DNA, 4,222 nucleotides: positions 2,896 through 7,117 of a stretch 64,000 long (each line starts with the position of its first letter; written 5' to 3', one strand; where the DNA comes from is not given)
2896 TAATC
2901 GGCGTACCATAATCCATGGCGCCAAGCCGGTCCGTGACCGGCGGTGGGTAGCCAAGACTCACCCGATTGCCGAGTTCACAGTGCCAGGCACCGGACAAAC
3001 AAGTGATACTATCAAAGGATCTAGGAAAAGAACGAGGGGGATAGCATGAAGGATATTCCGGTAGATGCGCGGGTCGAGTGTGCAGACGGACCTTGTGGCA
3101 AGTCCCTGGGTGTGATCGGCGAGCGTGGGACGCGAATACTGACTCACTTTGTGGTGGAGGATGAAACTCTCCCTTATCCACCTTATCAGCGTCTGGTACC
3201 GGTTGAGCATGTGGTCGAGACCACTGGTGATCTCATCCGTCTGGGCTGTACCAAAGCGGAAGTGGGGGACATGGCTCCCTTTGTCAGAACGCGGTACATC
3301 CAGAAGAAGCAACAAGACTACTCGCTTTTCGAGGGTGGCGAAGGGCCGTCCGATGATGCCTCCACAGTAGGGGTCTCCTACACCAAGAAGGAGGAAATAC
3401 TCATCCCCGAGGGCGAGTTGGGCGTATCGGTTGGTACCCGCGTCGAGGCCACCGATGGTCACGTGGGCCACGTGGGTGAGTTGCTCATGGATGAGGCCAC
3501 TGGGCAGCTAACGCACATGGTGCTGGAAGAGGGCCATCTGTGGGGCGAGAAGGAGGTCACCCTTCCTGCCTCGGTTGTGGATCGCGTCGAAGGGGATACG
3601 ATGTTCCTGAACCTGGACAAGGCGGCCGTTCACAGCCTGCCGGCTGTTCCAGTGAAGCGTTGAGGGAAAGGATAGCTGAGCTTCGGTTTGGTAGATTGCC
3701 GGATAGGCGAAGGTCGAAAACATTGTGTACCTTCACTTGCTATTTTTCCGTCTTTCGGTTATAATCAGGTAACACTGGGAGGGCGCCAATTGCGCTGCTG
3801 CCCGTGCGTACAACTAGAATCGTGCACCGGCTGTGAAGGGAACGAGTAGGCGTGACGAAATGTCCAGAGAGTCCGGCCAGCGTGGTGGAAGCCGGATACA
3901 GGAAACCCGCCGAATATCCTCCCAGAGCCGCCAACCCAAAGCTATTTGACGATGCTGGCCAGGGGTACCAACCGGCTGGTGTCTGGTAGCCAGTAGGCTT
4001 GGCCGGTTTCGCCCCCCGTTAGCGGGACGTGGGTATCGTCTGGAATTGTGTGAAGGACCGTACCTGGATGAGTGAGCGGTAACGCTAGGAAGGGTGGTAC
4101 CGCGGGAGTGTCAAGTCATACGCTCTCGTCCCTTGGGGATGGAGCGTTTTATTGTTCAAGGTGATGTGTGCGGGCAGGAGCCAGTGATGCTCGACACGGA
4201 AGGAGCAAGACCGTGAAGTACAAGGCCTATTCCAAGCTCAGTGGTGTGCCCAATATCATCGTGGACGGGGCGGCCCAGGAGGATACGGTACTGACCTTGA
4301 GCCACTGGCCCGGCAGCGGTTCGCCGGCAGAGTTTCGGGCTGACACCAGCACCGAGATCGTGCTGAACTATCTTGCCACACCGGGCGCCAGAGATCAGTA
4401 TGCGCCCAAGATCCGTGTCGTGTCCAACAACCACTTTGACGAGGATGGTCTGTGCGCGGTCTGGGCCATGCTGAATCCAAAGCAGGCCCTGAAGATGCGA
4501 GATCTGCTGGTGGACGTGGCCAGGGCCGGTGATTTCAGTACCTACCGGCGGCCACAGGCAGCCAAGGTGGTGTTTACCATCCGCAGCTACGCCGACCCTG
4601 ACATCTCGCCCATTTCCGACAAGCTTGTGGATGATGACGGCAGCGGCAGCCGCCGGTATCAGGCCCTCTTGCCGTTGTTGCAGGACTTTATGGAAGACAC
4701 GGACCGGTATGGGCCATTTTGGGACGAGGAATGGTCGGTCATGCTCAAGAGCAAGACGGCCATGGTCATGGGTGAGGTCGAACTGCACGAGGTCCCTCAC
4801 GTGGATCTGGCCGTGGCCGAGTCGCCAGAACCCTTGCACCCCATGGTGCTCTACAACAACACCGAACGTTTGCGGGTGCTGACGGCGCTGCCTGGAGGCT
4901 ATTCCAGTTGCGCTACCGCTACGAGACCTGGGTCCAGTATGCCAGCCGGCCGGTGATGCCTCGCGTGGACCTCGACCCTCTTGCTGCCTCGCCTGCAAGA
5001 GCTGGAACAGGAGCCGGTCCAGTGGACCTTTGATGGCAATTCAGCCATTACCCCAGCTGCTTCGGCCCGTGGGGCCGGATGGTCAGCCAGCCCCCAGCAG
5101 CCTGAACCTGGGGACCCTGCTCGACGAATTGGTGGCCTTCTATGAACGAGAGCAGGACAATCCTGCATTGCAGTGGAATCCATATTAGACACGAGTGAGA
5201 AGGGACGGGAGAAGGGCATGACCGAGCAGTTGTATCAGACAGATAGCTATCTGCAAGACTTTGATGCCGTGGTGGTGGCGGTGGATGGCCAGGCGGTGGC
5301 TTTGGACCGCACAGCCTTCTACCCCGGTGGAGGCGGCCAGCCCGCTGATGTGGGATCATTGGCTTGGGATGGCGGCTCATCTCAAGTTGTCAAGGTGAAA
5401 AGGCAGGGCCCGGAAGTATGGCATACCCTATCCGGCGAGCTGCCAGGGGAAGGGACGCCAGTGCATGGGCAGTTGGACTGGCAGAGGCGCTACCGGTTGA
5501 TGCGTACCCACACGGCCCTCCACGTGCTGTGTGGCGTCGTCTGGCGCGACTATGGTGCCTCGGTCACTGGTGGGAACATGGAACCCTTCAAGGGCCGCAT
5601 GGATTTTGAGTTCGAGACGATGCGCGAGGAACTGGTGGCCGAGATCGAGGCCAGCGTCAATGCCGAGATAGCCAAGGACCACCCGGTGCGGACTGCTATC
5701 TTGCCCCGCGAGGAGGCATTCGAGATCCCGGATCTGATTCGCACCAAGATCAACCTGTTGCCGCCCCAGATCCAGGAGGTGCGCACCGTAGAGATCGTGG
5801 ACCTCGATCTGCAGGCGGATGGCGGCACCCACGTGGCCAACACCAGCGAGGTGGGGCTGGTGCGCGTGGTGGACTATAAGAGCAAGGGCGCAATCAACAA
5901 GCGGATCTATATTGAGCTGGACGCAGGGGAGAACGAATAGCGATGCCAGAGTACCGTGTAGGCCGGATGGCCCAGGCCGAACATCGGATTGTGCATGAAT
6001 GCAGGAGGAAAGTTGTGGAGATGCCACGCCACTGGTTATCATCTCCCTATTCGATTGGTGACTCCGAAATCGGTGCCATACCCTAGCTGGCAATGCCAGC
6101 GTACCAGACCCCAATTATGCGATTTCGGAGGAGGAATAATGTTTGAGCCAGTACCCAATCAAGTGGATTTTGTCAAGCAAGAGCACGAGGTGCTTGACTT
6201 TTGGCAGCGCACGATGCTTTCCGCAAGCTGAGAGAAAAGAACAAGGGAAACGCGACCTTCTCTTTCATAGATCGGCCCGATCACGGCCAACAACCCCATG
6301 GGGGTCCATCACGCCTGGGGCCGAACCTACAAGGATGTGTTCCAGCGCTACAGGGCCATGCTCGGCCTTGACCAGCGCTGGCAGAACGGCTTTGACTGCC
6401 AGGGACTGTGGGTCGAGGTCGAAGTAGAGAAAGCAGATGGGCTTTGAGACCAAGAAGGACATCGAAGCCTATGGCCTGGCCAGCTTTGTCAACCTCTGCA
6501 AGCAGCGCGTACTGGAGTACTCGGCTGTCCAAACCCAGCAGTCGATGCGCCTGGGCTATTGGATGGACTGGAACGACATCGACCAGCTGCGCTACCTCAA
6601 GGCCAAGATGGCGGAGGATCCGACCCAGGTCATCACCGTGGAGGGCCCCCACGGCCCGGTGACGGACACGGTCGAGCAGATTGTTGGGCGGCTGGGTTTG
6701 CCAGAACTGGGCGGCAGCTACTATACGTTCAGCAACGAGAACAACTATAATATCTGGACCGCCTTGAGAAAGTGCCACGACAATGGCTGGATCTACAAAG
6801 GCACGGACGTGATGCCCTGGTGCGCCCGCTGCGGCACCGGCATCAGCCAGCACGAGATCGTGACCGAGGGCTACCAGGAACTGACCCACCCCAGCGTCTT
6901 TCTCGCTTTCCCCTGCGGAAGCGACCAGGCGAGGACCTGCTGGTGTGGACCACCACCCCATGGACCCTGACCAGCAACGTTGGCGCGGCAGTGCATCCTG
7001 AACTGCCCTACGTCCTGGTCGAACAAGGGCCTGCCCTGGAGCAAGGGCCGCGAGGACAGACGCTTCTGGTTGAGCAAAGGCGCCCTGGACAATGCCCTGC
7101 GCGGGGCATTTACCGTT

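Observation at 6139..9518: Canonical ileS carries >=10 frameshifts while flanking genes are intact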

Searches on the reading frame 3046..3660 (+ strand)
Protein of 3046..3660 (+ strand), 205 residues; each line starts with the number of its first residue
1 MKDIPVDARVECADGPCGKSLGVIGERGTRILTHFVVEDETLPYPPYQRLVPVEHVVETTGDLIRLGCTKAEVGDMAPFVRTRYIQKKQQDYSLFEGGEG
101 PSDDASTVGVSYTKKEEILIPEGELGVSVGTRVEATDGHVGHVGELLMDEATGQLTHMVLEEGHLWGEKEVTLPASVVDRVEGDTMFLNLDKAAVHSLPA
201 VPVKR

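Call 45: search_protein_families(library=pfam, proteins=[window:3046-3660:+], max_evalue=0.001)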
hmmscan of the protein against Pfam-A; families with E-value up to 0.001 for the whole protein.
window:3046-3660:+ (205 aa): 2 families
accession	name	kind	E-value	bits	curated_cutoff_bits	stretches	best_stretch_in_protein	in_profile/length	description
PF09939.14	DUF2171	-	9.6e-05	23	25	0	135-195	10-63/64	Uncharacterized protein conserved in bacteria (DUF2171)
PF05239.21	PRC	-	9.6e-05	22.8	21.2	1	135-192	16-75/78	PRC-barrel domain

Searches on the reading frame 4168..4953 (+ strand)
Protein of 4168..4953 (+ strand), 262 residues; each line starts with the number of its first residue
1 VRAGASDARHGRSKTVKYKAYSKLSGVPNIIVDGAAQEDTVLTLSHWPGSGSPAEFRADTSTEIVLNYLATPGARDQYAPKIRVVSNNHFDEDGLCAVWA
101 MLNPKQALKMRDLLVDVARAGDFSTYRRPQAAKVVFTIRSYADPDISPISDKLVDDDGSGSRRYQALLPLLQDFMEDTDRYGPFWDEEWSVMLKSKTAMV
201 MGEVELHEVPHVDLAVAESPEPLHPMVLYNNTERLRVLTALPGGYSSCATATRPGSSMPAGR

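Call 45: search_protein_families(library=pfam, proteins=[window:4168-4953:+], max_evalue=0.001)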
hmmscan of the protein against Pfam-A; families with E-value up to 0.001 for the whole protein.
window:4168-4953:+ (262 aa): 1 family
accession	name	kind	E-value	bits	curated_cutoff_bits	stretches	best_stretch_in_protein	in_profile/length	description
PF20392.3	DUF6687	-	1.5e-57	195.7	27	1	15-240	2-230/339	Family of unknown function (DUF6687)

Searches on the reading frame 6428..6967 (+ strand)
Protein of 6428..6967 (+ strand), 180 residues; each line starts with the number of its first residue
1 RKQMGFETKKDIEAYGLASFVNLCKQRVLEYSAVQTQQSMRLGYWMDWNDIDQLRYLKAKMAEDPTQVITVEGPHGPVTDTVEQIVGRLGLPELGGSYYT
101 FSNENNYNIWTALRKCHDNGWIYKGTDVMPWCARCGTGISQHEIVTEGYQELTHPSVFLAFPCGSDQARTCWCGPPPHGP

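Call 4: search_protein_families(library=ncbifam, proteins=[window:6428-6967:+])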
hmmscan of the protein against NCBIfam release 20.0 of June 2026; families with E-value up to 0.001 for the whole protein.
window:6428-6967:+ (180 aa): 7 families
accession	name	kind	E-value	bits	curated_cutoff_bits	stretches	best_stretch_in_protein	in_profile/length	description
TIGR00392.1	ileS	equivalog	4.9e-22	77.9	621.4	2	85-167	131-214/861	isoleucine--tRNA ligase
NF000258.1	MupB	exception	1.3e-17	63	1900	2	97-174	141-218/1033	mupirocin-resistant isoleucine--tRNA ligase MupB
NF000257.1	MupA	exception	1.9e-15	55.7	1900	2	2-49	92-139/1024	mupirocin-resistant isoleucine--tRNA ligase MupA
TIGR00422.1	valS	equivalog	1.6e-06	26.4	612.1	1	97-159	140-203/863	valine--tRNA ligase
NF004349.1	PRK05729.1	equivalog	5.5e-06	24.9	704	1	97-148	138-189/860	valine--tRNA ligase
NF040702.1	ileS_w_GNAT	exception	0.00016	19.4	1999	1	91-154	154-214/1100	isoleucine--tRNA ligase, N-acetyltransferase domain-containing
NF009687.0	PRK13208.1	equivalog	0.00026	19.3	738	0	95-150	140-195/801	valine--tRNA ligase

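Call 5: search_protein_families(library=pfam, proteins=[window:6428-6967:+])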
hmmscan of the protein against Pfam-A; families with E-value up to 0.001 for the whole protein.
window:6428-6967:+ (180 aa): 1 family
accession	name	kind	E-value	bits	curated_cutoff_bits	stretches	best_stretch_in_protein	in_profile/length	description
PF00133.28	tRNA-synt_1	-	5.8e-16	58.7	22.7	2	86-150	119-181/414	tRNA synthetases class I (I, L, M and V)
